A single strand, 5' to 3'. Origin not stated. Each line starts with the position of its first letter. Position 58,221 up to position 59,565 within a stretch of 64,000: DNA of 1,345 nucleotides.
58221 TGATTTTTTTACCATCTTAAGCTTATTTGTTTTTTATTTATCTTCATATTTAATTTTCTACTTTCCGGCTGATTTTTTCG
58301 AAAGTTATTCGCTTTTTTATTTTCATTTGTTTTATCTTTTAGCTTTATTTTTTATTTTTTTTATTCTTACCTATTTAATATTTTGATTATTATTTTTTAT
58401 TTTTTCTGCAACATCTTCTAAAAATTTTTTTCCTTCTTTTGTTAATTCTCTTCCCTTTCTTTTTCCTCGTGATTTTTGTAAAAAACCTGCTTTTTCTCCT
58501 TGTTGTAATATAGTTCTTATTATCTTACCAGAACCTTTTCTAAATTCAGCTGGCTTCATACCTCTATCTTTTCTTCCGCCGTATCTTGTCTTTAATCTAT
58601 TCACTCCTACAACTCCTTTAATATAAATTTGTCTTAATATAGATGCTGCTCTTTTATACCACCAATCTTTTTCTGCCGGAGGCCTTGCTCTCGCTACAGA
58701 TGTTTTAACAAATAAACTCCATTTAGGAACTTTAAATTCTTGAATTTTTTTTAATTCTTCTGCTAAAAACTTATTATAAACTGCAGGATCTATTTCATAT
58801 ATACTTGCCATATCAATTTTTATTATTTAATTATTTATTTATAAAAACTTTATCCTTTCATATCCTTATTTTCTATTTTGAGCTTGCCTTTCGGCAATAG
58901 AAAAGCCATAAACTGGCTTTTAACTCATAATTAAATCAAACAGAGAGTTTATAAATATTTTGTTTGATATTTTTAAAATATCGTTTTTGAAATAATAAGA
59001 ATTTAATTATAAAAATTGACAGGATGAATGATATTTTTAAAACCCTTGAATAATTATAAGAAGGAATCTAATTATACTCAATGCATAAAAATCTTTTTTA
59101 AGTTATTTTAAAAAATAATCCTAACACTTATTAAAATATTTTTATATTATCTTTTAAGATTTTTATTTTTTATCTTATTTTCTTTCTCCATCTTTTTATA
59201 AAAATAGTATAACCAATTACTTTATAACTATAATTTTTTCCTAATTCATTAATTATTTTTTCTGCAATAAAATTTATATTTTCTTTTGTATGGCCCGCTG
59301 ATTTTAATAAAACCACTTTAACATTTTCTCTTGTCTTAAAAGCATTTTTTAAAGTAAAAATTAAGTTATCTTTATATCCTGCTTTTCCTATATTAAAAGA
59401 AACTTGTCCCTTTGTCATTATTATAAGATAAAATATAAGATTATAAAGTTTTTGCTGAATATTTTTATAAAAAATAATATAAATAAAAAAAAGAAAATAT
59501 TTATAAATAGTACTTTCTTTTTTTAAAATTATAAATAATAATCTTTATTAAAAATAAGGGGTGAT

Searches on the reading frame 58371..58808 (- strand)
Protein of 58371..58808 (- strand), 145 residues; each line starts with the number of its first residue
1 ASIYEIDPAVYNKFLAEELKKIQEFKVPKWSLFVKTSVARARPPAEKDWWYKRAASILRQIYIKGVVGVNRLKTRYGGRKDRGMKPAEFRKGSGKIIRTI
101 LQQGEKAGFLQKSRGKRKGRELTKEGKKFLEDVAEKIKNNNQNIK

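Call 81: search_protein_families(library=pfam, proteins=[window:58371-58808:-], max_evalue=0.01)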
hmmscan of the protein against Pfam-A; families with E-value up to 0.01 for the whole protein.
window:58371-58808:- (145 aa): 1 family
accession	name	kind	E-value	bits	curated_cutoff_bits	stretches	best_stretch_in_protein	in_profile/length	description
PF01090.25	Ribosomal_S19e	-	3.1e-47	160.2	29.4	1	3-139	2-136/137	Ribosomal protein S19e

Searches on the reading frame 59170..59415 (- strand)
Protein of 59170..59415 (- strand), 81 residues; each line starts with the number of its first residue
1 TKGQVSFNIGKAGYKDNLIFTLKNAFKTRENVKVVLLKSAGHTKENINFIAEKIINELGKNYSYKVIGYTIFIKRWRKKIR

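Call 81: search_protein_families(library=pfam, proteins=[window:59170-59415:-], max_evalue=0.01)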
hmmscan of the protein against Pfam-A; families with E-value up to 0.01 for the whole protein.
window:59170-59415:- (81 aa): 1 family
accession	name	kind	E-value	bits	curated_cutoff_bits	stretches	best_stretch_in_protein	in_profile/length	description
PF01985.26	CRS1_YhbY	-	7.4e-06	26.6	27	1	6-59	19-69/84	CRS1 / YhbY (CRM) domain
